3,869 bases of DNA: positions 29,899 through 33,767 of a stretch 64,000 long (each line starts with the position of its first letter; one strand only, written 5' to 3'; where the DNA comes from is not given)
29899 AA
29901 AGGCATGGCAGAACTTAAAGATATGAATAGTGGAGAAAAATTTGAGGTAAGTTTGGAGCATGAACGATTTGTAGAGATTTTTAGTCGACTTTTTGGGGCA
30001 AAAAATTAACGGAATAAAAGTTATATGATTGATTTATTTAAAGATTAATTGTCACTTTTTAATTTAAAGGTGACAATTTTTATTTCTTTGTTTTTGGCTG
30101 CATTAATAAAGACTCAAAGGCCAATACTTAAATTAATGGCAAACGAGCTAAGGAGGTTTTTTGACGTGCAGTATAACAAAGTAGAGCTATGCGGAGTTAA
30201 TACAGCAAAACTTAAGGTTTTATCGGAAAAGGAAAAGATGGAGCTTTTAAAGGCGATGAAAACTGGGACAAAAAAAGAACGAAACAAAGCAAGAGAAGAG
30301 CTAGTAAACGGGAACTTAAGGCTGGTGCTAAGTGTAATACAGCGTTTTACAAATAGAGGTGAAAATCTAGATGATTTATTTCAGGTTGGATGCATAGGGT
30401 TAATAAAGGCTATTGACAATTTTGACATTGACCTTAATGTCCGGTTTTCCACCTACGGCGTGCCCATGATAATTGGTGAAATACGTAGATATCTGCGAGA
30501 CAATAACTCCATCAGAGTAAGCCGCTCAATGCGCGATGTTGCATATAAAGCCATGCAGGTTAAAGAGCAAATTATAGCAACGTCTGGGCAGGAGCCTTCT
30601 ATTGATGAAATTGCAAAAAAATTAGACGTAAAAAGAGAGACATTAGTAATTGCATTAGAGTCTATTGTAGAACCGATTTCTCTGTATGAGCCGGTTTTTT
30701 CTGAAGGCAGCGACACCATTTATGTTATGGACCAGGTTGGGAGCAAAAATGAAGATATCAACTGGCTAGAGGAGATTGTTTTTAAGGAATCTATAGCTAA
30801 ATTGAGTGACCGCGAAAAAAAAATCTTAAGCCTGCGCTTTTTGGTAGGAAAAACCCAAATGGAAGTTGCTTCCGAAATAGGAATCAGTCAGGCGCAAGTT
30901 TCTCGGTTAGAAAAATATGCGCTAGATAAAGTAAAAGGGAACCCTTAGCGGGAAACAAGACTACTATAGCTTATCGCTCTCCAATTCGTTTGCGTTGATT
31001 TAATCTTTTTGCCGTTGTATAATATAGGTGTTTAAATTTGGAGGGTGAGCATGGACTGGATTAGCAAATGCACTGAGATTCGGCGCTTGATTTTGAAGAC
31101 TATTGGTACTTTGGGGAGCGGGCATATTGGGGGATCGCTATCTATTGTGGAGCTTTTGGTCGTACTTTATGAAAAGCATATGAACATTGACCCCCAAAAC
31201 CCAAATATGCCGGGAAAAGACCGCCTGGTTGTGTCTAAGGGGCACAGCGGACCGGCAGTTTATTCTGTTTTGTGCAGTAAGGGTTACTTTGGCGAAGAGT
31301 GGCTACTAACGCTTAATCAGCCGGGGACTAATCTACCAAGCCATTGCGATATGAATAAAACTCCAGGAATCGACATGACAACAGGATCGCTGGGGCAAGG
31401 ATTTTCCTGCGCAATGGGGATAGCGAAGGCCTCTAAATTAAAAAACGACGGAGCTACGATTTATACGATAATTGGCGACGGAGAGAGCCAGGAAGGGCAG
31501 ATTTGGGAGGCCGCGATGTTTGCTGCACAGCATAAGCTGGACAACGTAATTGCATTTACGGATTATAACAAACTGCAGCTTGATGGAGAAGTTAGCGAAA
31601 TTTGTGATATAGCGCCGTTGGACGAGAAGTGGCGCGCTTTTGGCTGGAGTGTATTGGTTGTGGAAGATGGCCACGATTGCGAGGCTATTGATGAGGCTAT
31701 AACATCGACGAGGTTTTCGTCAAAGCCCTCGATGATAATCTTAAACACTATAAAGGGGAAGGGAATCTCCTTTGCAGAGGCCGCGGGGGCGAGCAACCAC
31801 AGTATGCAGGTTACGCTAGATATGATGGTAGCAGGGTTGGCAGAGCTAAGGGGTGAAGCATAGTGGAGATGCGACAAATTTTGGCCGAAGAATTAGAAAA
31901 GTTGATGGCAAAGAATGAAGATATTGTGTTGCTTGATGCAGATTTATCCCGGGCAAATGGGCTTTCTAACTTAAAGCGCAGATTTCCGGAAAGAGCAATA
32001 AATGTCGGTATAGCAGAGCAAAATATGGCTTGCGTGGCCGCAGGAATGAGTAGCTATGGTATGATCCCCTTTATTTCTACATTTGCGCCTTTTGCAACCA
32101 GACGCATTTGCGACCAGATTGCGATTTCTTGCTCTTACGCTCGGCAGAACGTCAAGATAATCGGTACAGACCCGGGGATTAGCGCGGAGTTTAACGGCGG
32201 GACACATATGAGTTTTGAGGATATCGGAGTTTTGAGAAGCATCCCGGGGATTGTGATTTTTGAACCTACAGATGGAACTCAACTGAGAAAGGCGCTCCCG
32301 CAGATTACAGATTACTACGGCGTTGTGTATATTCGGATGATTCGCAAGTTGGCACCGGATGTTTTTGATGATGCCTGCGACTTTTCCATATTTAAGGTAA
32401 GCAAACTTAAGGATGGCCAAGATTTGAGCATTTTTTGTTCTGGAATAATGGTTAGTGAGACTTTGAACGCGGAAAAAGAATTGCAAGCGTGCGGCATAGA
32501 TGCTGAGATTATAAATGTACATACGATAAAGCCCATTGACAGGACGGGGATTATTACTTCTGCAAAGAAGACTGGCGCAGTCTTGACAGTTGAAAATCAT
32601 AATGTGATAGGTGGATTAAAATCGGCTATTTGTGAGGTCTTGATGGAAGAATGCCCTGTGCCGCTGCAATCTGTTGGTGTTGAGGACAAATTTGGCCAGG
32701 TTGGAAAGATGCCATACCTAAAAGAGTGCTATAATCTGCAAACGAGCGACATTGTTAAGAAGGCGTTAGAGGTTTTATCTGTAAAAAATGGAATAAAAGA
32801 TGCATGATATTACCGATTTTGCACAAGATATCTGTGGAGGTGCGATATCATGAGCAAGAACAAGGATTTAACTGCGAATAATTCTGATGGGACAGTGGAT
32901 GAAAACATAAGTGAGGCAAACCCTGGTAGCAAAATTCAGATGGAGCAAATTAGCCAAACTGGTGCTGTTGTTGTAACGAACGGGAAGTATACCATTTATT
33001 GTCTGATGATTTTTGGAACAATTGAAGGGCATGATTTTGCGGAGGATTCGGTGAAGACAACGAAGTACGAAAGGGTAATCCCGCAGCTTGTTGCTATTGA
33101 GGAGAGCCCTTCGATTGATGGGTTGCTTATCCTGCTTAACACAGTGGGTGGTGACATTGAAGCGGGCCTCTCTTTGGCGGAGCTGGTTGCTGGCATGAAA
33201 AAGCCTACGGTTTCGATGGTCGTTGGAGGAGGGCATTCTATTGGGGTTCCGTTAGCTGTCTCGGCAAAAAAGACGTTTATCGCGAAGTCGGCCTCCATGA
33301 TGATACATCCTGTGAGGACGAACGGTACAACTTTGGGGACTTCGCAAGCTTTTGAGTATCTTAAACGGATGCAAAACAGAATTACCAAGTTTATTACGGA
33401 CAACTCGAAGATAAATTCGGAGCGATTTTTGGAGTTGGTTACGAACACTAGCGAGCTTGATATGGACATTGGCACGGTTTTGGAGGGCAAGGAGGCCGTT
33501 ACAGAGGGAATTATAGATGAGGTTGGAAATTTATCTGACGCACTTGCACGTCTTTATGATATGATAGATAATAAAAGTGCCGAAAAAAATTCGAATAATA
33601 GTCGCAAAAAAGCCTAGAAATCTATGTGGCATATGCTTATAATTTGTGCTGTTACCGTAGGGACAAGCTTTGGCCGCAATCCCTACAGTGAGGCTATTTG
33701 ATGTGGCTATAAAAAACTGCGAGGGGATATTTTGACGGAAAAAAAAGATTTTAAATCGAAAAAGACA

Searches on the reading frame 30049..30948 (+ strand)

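Call 78: search_protein_families(library=pfam, proteins=[window:30049-30948:+], max_evalue=0.001)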
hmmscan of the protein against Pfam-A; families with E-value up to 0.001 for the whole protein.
window:30049-30948:+ (299 aa): 6 families
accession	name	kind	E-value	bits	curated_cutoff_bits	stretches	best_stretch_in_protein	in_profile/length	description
PF04542.20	Sigma70_r2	-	1.2e-17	63.9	24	1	85-153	1-69/71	Sigma-70 region 2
PF04545.22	Sigma70_r4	-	6.1e-16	58.1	24.1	1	249-296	2-49/50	Sigma-70, region 4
PF08281.18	Sigma70_r4_2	-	1.1e-06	28.6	25.7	1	247-284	6-43/54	Sigma-70, region 4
PF04539.22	Sigma70_r3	-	1.5e-06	28.7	25.3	1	168-222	6-60/78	Sigma-70 region 3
PF01381.28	HTH_3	-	0.0002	21.8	23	0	266-289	8-31/55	Helix-turn-helix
PF07638.17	Sigma70_ECF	-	0.00031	21.1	21.1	0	233-291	119-175/185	ECF sigma factor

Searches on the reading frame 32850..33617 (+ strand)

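Call 78: search_protein_families(library=pfam, proteins=[window:32850-33617:+], max_evalue=0.001)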
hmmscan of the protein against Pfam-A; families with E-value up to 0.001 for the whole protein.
window:32850-33617:+ (255 aa): 2 families
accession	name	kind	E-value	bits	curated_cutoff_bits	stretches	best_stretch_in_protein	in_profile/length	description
PF00574.28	CLP_protease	-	2.5e-22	80.1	20.2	1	63-226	20-179/182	Clp protease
PF25145.1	NfeD1b_N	-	0.00034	20.7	40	0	89-175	31-118/189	NfeD1b, N-terminal domain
